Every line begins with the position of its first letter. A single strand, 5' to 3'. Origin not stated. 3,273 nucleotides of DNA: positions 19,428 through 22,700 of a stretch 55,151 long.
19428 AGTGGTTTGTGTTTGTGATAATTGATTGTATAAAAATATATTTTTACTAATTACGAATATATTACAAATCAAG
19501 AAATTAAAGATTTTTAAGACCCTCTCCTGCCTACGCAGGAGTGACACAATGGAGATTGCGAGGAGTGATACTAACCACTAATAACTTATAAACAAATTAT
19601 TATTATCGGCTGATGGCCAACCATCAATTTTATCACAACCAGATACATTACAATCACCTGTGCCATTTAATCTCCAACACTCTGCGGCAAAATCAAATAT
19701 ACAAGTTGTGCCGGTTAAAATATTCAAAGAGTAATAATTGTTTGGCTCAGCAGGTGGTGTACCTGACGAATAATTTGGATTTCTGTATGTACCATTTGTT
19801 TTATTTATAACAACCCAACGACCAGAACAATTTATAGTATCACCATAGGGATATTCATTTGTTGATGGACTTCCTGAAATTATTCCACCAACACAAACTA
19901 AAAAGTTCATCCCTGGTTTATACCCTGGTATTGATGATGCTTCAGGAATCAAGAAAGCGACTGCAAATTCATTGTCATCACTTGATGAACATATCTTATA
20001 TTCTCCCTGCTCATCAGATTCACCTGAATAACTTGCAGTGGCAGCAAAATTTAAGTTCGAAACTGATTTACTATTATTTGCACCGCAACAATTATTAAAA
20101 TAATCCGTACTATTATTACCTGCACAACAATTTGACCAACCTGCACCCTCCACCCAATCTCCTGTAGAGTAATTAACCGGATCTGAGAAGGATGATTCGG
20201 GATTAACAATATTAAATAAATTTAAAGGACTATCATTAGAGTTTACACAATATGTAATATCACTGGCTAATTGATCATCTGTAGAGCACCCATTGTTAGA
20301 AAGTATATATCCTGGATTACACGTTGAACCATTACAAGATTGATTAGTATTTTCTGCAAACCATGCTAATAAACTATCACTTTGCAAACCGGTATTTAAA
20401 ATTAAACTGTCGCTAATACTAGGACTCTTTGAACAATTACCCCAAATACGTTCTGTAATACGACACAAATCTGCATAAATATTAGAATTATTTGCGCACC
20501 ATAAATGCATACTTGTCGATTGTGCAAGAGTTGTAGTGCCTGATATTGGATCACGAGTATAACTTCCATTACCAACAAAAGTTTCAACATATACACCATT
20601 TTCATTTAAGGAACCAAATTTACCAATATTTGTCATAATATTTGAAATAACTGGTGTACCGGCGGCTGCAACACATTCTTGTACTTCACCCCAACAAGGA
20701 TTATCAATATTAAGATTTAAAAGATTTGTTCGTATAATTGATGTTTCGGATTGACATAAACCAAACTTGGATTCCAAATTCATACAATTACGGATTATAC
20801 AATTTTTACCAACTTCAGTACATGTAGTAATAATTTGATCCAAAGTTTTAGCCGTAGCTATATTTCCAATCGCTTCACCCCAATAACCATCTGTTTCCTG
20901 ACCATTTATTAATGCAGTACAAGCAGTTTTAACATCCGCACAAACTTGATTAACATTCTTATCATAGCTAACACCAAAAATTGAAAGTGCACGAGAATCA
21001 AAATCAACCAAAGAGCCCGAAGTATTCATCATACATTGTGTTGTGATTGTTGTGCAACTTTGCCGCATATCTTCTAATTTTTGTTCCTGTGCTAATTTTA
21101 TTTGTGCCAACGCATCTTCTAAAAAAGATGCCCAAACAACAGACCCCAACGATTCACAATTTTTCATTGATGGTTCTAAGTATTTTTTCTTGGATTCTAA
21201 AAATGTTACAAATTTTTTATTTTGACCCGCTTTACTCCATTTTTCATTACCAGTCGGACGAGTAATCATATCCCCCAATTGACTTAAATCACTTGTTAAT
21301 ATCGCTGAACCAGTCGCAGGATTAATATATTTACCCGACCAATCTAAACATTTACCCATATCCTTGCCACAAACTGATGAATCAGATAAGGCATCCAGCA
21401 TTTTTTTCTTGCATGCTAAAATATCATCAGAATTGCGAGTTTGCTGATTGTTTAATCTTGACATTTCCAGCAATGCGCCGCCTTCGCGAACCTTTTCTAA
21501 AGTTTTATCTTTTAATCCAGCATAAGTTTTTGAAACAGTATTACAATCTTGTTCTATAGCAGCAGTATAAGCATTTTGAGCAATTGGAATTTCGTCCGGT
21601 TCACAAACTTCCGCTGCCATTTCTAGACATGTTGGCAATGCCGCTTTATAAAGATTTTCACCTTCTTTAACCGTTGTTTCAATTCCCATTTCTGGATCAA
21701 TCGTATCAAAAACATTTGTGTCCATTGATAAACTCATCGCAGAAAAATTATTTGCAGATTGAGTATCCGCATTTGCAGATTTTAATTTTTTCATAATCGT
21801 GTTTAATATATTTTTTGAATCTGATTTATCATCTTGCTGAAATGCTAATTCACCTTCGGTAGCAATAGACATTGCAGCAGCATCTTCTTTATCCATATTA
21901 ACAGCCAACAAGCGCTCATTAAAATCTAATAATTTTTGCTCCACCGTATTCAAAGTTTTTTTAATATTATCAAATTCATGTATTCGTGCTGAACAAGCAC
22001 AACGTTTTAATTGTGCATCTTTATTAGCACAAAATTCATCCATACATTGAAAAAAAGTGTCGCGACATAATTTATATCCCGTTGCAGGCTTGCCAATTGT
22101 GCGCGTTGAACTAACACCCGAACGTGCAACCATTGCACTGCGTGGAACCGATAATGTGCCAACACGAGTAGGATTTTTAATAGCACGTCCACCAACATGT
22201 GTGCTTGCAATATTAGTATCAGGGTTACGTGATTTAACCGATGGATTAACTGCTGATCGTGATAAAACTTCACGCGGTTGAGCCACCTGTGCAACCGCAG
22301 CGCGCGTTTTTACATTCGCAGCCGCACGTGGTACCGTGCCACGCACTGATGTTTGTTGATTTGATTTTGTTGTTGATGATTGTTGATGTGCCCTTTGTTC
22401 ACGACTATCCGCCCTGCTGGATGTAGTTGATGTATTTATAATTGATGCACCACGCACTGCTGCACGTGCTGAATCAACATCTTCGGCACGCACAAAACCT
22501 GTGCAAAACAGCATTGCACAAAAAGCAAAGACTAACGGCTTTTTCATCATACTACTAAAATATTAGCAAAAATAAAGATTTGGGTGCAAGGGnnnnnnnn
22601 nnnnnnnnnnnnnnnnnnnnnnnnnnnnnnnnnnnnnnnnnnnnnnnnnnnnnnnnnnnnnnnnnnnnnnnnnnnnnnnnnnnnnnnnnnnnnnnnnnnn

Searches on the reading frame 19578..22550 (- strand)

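Call 4: search_protein_families(library=pfam, proteins=[window:19578-22550:-], max_evalue=1)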
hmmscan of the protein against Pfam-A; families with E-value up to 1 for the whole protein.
window:19578-22550:- (990 aa): 1 family
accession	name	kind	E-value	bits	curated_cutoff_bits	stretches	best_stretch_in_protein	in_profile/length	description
PF23896.1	DUF7244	-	0.61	10.6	27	1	822-856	6-37/57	Domain of unknown function (DUF7244)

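Call 5: search_protein_families(library=ncbifam, proteins=[window:19578-22550:-], max_evalue=1)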
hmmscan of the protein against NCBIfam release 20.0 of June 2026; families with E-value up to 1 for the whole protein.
window:19578-22550:- (990 aa): 0 families

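Call 82: search_protein_families(library=padloc, proteins=[window:19578-22550:-], max_evalue=0.01)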
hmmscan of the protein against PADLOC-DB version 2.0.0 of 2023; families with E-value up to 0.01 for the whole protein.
window:19578-22550:- (990 aa): 0 families

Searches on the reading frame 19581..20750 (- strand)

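Call 59: search_protein_families(library=pfam, proteins=[window:19581-20750:-], max_evalue=10)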
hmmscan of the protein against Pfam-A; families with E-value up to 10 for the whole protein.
seq(390 aa): 1 family
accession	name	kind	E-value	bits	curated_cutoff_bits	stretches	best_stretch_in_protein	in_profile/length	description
PF23896.1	DUF7244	-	0.1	13.1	27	1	222-256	6-37/57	Domain of unknown function (DUF7244)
